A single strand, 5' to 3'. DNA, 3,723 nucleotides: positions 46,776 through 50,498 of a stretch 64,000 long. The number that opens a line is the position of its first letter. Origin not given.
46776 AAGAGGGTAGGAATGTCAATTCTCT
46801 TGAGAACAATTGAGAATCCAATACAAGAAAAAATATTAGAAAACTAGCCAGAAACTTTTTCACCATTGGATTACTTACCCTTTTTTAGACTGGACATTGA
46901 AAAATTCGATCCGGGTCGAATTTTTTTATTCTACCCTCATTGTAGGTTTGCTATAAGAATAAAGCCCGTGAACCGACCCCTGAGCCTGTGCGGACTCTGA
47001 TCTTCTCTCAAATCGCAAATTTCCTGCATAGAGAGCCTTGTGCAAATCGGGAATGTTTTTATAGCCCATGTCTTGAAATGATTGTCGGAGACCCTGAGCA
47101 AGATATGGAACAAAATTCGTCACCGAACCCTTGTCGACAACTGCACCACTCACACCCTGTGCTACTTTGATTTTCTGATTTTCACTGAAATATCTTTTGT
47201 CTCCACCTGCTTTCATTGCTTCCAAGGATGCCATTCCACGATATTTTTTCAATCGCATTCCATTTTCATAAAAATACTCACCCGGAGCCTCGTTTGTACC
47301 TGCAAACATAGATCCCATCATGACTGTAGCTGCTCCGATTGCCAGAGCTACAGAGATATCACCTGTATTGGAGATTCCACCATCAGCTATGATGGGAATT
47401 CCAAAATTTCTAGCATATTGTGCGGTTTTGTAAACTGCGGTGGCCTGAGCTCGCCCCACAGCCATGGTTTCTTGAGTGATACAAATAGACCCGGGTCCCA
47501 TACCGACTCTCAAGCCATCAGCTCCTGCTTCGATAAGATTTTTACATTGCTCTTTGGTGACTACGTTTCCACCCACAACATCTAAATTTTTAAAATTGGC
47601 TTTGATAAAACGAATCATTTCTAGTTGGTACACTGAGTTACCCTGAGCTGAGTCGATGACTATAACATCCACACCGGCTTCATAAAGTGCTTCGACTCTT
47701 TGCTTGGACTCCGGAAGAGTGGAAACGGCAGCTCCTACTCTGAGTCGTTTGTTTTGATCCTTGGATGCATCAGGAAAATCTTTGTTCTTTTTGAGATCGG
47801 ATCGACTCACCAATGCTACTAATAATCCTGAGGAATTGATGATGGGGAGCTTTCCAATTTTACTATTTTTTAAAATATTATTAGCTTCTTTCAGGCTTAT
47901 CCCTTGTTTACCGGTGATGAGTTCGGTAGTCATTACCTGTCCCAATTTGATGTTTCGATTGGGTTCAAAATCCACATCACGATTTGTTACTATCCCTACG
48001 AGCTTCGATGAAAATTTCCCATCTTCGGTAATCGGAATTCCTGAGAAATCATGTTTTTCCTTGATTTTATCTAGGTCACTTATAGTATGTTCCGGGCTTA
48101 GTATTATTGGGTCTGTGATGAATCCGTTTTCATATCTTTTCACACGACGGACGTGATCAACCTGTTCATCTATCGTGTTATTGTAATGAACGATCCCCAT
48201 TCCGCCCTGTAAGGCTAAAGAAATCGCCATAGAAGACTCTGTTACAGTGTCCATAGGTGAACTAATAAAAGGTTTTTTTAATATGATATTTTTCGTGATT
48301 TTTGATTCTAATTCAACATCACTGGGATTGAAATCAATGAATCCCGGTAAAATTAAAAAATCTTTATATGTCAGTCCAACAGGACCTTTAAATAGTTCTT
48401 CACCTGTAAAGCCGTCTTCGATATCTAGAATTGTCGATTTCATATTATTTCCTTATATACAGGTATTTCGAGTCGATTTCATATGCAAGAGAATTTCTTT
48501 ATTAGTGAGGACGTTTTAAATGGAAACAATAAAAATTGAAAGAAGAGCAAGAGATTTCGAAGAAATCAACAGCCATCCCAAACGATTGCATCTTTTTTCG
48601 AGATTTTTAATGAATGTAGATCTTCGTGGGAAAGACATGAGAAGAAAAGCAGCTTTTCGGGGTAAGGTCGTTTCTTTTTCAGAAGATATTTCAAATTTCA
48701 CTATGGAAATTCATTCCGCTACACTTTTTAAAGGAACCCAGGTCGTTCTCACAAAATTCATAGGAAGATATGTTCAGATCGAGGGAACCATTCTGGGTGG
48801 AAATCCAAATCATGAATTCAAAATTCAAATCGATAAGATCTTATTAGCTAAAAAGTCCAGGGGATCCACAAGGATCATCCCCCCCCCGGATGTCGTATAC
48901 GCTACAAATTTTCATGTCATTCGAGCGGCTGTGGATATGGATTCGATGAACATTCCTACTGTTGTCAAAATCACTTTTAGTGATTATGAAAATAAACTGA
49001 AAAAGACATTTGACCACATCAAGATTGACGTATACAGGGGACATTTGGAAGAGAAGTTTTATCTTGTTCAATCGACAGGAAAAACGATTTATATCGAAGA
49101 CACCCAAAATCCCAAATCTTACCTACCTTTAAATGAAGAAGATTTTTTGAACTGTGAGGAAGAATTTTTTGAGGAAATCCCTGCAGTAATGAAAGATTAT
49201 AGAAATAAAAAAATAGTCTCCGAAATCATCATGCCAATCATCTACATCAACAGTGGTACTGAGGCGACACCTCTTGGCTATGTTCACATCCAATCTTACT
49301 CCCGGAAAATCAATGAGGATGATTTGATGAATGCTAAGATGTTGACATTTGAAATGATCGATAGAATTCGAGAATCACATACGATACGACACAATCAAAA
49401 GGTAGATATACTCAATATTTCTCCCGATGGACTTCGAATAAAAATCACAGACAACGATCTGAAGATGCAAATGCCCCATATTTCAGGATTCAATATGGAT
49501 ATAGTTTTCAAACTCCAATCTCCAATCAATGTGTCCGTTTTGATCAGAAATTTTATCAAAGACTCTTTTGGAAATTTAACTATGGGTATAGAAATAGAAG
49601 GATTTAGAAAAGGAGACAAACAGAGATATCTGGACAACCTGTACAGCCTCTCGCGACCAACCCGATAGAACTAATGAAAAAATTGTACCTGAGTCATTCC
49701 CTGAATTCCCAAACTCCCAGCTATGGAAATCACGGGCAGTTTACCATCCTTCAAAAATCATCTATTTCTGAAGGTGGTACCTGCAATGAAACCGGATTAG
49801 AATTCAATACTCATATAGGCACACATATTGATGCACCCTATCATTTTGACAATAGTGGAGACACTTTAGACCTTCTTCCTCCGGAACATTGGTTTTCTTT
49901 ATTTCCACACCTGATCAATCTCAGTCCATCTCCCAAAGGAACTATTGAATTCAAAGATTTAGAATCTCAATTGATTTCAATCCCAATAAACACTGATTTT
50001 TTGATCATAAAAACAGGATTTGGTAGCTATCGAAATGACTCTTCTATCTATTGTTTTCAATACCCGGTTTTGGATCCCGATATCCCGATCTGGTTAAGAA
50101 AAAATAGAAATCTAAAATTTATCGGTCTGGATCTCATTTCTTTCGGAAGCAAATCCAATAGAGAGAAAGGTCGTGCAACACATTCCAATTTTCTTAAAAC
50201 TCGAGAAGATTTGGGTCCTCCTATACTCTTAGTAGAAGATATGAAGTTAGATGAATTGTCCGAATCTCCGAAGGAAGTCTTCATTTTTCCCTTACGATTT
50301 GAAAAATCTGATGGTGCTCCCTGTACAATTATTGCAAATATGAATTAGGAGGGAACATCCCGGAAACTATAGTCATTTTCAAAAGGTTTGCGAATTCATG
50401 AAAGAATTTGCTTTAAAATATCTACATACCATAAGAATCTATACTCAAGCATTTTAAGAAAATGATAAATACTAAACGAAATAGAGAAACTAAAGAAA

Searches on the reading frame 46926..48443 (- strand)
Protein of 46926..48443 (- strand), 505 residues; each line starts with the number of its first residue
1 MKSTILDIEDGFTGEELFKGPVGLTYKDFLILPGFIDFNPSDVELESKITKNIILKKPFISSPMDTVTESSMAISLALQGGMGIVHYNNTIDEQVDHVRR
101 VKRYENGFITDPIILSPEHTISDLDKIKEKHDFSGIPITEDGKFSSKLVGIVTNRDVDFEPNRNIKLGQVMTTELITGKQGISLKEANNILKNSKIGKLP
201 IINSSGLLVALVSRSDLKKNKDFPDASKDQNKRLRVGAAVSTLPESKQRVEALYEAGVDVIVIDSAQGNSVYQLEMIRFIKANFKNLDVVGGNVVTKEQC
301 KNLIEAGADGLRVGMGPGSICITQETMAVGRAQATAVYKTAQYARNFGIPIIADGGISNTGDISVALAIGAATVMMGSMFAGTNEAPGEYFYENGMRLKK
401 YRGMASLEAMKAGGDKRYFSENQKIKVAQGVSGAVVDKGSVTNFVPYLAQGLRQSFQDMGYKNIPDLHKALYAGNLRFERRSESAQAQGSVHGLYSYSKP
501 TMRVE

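Call 16: search_protein_families(library=pfam, proteins=[window:46926-48443:-])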
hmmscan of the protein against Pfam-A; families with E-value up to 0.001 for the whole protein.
window:46926-48443:- (505 aa): 5 families
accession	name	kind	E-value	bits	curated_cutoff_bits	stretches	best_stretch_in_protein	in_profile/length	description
PF00478.31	IMPDH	-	1.8e-137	458.4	25.6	1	23-492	1-345/345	IMP dehydrogenase / GMP reductase domain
PF00571.33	CBS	-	1.9e-13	51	24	2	168-219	2-53/57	CBS domain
PF03060.21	NMO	-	2.3e-13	50.7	28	1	289-391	138-236/331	Nitronate monooxygenase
PF01070.24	FMN_dh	-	1.4e-07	31.4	24.9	1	264-383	197-308/350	FMN-dependent dehydrogenase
PF00977.27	His_biosynth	-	3.9e-05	23.7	23.6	0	257-314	42-102/228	Histidine biosynthesis protein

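Call 17: search_protein_families(library=ncbifam, proteins=[window:46926-48443:-])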
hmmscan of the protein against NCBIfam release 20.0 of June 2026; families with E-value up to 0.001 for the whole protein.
window:46926-48443:- (505 aa): 21 families
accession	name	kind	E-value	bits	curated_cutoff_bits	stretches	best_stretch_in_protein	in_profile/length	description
TIGR01302.1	IMP_dehydrog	equivalog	1.4e-193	643.8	481.5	1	23-469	1-450/450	IMP dehydrogenase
NF005493.0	PRK07107.1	equivalog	9.1e-97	324.7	585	1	24-469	10-471/502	IMP dehydrogenase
NF005311.0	PRK06843.1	equivalog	2.5e-86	290.2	779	2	218-468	126-379/404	inosine 5-monophosphate dehydrogenase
NF005869.0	PRK07807.1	equivalog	1.2e-76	258.7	549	1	22-470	11-458/479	GuaB1 family IMP dehydrogenase-related protein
NF052358.1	GMPRedGuaB1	equivalog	2.6e-74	251.1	675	1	23-470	12-458/479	GMP reductase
TIGR01303.1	IMP_DH_rel_1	equivalog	6.1e-71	239.7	562.75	1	21-469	9-455/475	GuaB1 family IMP dehydrogenase-related protein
NF003470.0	PRK05096.1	equivalog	3.2e-47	161.3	397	1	201-470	65-330/347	GMP reductase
TIGR01305.1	GMP_reduct_1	equivalog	2.9e-42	144.9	492.15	1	207-469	70-328/343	GMP reductase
NF003966.0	PRK05458.1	equivalog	1.3e-38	133.2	344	1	230-469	83-311/327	GMP reductase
TIGR01306.1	GMP_reduct_2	equivalog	4.5e-34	118.4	465.65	1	252-467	101-305/321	GMP reductase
TIGR01304.1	IMP_DH_rel_2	equivalog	5.3e-28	98.3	342.1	2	238-394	132-300/365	GuaB3 family IMP dehydrogenase-related protein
TIGR03151.1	enACPred_II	equivalog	4.4e-09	36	453.1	1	250-386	80-199/307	enoyl-[acyl-carrier-protein] reductase FabK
NF038279.1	TF_CBS_SpxR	exception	1.6e-06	27.2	600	1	114-219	202-303/427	CBS-HotDog domain-containing transcription factor SpxR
NF003198.0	PRK04169.1-2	subfamily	3.8e-06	26.2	247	0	257-314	168-226/249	geranylgeranylglyceryl/heptaprenylglyceryl phosphate synthase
NF011447.0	PRK14869.2-3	equivalog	8.9e-06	24.5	522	1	168-244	71-149/540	putative manganese-dependent inorganic diphosphatase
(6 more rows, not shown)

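Call 30: find_homologous_proteins(query=window:46926-48443:-, max_evalue=1e-150)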
Query window:46926-48443:- (505 aa): 4547 proteins with E <= 1e-150 among 8000 candidates; the best 120 are listed.
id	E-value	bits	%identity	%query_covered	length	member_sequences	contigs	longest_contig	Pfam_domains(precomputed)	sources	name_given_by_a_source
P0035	4.1e-292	987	88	100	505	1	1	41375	PF01070.25,PF00478.32,PF03060.22,PF00571.34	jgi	jgi:IMP dehydrogenase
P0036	5.3e-282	954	84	100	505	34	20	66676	PF01070.25,PF00478.32,PF03060.22,PF00571.34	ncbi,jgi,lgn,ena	jgi:IMP dehydrogenase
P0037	3.8e-271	918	82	100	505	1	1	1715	PF00478.32,PF03060.22,PF00571.34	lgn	-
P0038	3.2e-268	908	80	100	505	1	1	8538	PF01070.25,PF00478.32,PF03060.22,PF00571.34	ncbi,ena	-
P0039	4.5e-268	908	81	99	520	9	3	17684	PF01070.25,PF00478.32,PF03060.22,PF00571.34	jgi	-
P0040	1.5e-267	906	80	98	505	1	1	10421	PF01070.25,PF00478.32,PF03060.22,PF00571.34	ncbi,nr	ncbi:MAG: IMP dehydrogenase [Leptospiraceae bacterium]|nr:IMP dehydrogenase [Leptospiraceae bacteriu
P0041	4.4e-267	905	80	100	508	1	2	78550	PF01070.25,PF00478.32,PF03060.22,PF00977.28,PF00571.34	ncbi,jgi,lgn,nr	ncbi:MAG TPA: IMP dehydrogenase [Leptospiraceae bacterium]|nr:IMP dehydrogenase [Leptospiraceae bact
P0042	5.3e-267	904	80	100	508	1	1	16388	PF01070.25,PF00478.32,PF03060.22,PF00977.28,PF00571.34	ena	-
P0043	5.6e-267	904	80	100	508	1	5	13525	PF01070.25,PF00478.32,PF03060.22,PF00977.28,PF00571.34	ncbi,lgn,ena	-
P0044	7.1e-267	904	80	100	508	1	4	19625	PF01070.25,PF00478.32,PF03060.22,PF00977.28,PF00571.34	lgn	-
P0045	8.8e-267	904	80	100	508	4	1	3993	PF01070.25,PF00478.32,PF03060.22,PF00977.28,PF00571.34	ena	-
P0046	1.8e-266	903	79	100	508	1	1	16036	PF01070.25,PF00478.32,PF03060.22,PF00977.28,PF00571.34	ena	-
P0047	1.8e-266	903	80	100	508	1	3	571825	PF01070.25,PF00478.32,PF03060.22,PF00977.28,PF00571.34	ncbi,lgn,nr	ncbi:MAG: IMP dehydrogenase [Leptospiraceae bacterium]|nr:IMP dehydrogenase [Leptospiraceae bacteriu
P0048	2.0e-266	902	79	100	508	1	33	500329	PF01070.25,PF00478.32,PF03060.22,PF00977.28,PF00571.34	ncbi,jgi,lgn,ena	jgi:IMP dehydrogenase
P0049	2.1e-266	902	80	99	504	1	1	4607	PF01070.25,PF00478.32,PF03060.22,PF00977.28,PF00571.34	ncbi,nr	ncbi:MAG: IMP dehydrogenase [Leptospiraceae bacterium]|nr:IMP dehydrogenase [Leptospiraceae bacteriu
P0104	6.7e-233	792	83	86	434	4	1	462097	PF01070.25,PF00478.32,PF03060.22,PF00977.28,PF00571.34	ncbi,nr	ncbi:MAG: IMP dehydrogenase [Leptospiraceae bacterium]|nr:IMP dehydrogenase [Leptospiraceae bacteriu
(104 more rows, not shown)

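Call 31: find_encoding_contigs(protein=P0035, flank=10000, max_places=3)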
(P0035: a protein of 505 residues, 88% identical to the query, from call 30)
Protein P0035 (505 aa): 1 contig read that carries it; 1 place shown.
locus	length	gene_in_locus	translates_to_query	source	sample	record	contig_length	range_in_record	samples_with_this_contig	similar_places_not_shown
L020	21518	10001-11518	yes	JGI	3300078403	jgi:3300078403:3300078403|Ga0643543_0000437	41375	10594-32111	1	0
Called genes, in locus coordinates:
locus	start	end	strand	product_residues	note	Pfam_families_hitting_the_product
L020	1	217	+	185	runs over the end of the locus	PF02622:DUF179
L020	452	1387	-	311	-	PF06574:FAD_syn, PF01687:Flavokinase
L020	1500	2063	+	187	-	-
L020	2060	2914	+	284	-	PF13489:Methyltransf_23, PF05175:MTS (weak), PF13847:Methyltransf_31, PF08241:Methyltransf_11, PF08242:Methyltransf_12, PF13649:Methyltransf_25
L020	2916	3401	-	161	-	PF12680:SnoaL_2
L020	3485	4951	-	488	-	PF01773:Nucleos_tra2_N, PF07670:Gate, PF07662:Nucleos_tra2_C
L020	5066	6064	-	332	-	PF13280:WYL (weak)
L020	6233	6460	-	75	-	PF08984:DUF1858 (weak)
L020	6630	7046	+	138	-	PF01242:PTPS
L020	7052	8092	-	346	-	-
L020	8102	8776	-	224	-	PF04199:Cyclase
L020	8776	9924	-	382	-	PF07614:DUF1577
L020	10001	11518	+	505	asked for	PF00478:IMPDH, PF00571:CBS (weak), PF01070:FMN_dh (faint), PF03060:NMO (weak)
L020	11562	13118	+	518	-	PF28306:LIC10012_N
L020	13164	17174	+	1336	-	PF21078:GDH_HM3 (faint), PF05088:Bac_GDH_CD, PF21074:GDH_C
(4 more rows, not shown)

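Call 32: find_encoding_contigs(protein=P0036, flank=10000, max_places=3)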
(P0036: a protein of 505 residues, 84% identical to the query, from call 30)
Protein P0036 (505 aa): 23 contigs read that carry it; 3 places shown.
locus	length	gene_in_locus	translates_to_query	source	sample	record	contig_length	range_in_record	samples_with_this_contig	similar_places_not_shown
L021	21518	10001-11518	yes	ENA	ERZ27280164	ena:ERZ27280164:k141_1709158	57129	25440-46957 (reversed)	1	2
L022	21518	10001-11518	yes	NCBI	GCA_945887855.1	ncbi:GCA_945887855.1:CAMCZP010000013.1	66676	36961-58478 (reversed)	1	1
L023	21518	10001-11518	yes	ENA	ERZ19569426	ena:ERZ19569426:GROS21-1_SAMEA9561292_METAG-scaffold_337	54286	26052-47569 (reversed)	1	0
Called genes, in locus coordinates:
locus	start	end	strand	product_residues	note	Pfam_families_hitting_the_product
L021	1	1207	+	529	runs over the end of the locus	PF03065:Glyco_hydro_57, PF09210:BE_C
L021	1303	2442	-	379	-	PF00793:DAHP_synth_1, PF03102:NeuB (weak)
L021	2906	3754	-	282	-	PF01551:Peptidase_M23 (weak)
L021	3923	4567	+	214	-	PF01381:HTH_3, PF12844:HTH_19, PF13443:HTH_26, PF13560:HTH_31, PF07883:Cupin_2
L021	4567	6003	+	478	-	PF01425:Amidase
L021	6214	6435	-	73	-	PF01227:GTP_cyclohydroI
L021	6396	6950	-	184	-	PF01227:GTP_cyclohydroI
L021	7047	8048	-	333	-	-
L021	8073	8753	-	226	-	PF04199:Cyclase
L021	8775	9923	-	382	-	PF07614:DUF1577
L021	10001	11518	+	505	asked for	PF00478:IMPDH, PF00571:CBS (faint), PF01070:FMN_dh (weak), PF03060:NMO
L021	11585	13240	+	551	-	PF28306:LIC10012_N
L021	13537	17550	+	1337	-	PF21078:GDH_HM3 (weak), PF05088:Bac_GDH_CD, PF21074:GDH_C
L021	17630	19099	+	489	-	PF03349:Toluene_X (weak)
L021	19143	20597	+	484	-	PF07676:PD40, PF00691:OmpA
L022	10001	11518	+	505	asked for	PF00478:IMPDH, PF00571:CBS (faint), PF01070:FMN_dh (weak), PF03060:NMO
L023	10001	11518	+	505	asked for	PF00478:IMPDH, PF00571:CBS (faint), PF01070:FMN_dh (weak), PF03060:NMO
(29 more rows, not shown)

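Call 78: find_encoding_contigs(protein=P0104, flank=10000, max_places=1)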
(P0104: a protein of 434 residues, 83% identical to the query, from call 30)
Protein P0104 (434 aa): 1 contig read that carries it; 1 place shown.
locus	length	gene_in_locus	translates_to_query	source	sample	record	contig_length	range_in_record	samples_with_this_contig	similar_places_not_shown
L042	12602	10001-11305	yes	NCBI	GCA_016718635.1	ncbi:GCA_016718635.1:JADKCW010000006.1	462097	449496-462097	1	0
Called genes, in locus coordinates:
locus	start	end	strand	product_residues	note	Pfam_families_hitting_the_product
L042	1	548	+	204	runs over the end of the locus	PF19781:DUF6266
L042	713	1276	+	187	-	-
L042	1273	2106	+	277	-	-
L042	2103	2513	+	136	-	PF01551:Peptidase_M23 (weak)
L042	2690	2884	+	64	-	-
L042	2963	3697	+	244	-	-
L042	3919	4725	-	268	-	PF02985:HEAT (faint), PF13646:HEAT_2 (weak)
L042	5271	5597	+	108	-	-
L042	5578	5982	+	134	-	-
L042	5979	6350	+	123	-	-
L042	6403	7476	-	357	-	PF00962:A_deaminase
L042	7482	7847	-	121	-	-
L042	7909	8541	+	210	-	PF05685:Uma2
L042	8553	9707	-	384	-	PF07614:DUF1577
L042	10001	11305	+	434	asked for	PF00478:IMPDH, PF00571:CBS, PF03060:NMO, PF01070:FMN_dh, PF00977:His_biosynth (weak)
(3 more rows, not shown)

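Call 79: find_encoding_contigs(protein=P0041, flank=10000, max_places=1)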
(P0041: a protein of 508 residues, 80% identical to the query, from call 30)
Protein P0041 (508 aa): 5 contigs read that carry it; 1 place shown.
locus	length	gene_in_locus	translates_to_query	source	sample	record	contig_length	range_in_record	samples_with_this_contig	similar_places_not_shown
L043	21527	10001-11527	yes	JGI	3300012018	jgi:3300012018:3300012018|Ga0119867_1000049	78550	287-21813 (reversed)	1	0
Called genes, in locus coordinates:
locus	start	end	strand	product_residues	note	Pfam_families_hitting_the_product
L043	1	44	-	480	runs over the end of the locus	PF01773:Nucleos_tra2_N, PF07670:Gate, PF07662:Nucleos_tra2_C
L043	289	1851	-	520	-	PF27904:Lepto_Lipo_YY_C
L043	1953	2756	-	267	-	-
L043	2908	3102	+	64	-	-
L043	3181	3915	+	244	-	-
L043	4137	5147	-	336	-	PF02985:HEAT (faint), PF13646:HEAT_2 (weak)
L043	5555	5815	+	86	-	-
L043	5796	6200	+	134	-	-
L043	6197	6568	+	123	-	-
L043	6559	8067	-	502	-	PF00962:A_deaminase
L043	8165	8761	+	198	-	PF05685:Uma2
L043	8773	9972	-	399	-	PF07614:DUF1577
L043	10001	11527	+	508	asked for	PF00478:IMPDH, PF00571:CBS, PF03060:NMO, PF01070:FMN_dh, PF00977:His_biosynth (weak)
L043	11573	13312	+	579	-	PF28306:LIC10012_N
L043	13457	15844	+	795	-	PF07696:7TMR-DISMED2, PF07695:7TMR-DISM_7TM, PF00989:PAS (weak), PF13426:PAS_9, PF07228:SpoIIE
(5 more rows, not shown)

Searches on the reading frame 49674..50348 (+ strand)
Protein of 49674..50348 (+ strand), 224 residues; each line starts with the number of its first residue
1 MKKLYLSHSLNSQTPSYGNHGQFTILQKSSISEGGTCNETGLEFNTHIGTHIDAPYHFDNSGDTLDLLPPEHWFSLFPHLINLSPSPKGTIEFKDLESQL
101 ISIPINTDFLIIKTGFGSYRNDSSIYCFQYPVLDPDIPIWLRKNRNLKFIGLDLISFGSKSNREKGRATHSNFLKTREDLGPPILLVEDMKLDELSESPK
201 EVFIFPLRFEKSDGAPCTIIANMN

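Call 16: search_protein_families(library=pfam, proteins=[window:49674-50348:+])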
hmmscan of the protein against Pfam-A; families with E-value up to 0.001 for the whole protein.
window:49674-50348:+ (224 aa): 1 family
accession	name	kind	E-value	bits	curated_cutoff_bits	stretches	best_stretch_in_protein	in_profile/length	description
PF04199.19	Cyclase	-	3.7e-19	69.8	23.1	1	6-157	3-140/142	Putative cyclase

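Call 17: search_protein_families(library=ncbifam, proteins=[window:49674-50348:+])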
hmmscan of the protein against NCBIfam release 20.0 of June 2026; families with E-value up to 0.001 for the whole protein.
window:49674-50348:+ (224 aa): 1 family
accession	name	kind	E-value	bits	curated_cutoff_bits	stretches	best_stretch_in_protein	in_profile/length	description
TIGR03035.1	trp_arylform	equivalog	2.1e-14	54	223.05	1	6-218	5-200/206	arylformamidase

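Call 19: find_encoding_contigs(protein=window:49674-50348:+, flank=10000, max_places=10)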
Protein window:49674-50348:+ (224 aa): 14 contigs read that carry it; 10 places shown.
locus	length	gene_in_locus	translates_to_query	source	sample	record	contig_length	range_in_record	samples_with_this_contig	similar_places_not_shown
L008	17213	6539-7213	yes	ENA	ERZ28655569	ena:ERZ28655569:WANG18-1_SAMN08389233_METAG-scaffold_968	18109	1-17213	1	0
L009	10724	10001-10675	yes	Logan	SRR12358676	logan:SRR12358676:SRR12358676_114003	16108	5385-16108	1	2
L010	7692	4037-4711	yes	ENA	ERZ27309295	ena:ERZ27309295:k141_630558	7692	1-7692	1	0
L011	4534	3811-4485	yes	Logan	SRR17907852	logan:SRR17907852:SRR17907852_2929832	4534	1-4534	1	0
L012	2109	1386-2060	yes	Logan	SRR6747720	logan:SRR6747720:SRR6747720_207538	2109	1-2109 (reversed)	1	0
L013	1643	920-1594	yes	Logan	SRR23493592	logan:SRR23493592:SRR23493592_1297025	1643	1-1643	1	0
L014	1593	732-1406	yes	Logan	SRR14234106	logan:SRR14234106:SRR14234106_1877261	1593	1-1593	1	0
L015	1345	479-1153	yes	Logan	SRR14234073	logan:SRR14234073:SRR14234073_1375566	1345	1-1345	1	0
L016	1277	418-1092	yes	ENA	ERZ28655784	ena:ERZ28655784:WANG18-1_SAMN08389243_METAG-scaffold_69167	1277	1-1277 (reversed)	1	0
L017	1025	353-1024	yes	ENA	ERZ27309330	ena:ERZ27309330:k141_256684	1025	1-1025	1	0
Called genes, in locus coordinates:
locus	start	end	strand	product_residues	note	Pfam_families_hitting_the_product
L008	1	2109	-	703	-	?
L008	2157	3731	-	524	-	PF28306:LIC10012_N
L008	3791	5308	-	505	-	PF00478:IMPDH, PF00571:CBS (faint), PF01070:FMN_dh (weak), PF03060:NMO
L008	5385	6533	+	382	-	PF07614:DUF1577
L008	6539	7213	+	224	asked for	PF04199:Cyclase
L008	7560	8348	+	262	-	-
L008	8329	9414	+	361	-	-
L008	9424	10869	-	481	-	PF01425:Amidase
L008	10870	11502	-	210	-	PF12844:HTH_19, PF13443:HTH_26, PF13560:HTH_31, PF01381:HTH_3, PF07883:Cupin_2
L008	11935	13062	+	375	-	PF00072:Response_reg, PF00512:HisKA, PF02518:HATPase_c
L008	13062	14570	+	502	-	PF00989:PAS (weak), PF14598:PAS_11 (faint), PF08447:PAS_3, PF00512:HisKA, PF02518:HATPase_c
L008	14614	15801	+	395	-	PF00793:DAHP_synth_1, PF03102:NeuB (weak)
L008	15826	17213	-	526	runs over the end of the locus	PF03065:Glyco_hydro_57, PF09210:BE_C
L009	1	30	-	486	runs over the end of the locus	PF07676:PD40, PF00691:OmpA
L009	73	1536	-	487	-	PF03349:Toluene_X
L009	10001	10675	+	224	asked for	PF04199:Cyclase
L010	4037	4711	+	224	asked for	PF04199:Cyclase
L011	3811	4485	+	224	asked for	PF04199:Cyclase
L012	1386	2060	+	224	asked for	PF04199:Cyclase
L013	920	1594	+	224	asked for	PF04199:Cyclase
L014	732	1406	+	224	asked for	PF04199:Cyclase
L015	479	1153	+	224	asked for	PF04199:Cyclase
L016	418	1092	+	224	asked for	PF04199:Cyclase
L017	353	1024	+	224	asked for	PF04199:Cyclase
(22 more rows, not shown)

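Call 20: find_homologous_proteins(query=window:49674-50348:+, max_evalue=1e-20)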
Query window:49674-50348:+ (224 aa): 34 proteins with E <= 1e-20 among 167 candidates.
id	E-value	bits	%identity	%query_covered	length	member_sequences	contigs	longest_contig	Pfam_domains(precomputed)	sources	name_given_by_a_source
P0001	8.2e-148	508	100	100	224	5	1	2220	PF04199.20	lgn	-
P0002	4.2e-62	228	51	98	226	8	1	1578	PF04199.20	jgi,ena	jgi:kynurenine formamidase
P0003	1.9e-58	216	50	97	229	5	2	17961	PF04199.20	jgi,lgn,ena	-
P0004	3.1e-55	205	48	98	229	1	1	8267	PF04199.20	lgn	-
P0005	1.3e-51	193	47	97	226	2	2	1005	PF04199.20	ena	-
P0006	7.3e-50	188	44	98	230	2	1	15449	PF04199.20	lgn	-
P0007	5.5e-48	181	44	97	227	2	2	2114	PF04199.20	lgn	-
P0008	1.7e-41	160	50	75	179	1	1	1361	-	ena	-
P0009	8.8e-41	158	38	100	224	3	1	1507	PF04199.20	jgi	jgi:arylformamidase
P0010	3.6e-38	149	40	99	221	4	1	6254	PF04199.20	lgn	-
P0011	1.2e-37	148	39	100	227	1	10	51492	PF04199.20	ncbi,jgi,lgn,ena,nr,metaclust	ncbi:MAG: hypothetical protein VR68_09235 [Peptococcaceae bacterium BRH_c4a]|nr:MAG: hypothetical pr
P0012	4.0e-37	146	43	99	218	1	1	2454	PF04199.20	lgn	-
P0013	8.7e-35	138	40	98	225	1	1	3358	PF04199.20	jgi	-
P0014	9.7e-35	138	37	97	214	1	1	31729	PF04199.20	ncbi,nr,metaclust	ncbi:putative metal-dependent hydrolase [Thiovulum sp. ES]|nr:putative metal-dependent hydrolase [Th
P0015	2.6e-34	137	38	99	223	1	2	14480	PF04199.20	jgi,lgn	-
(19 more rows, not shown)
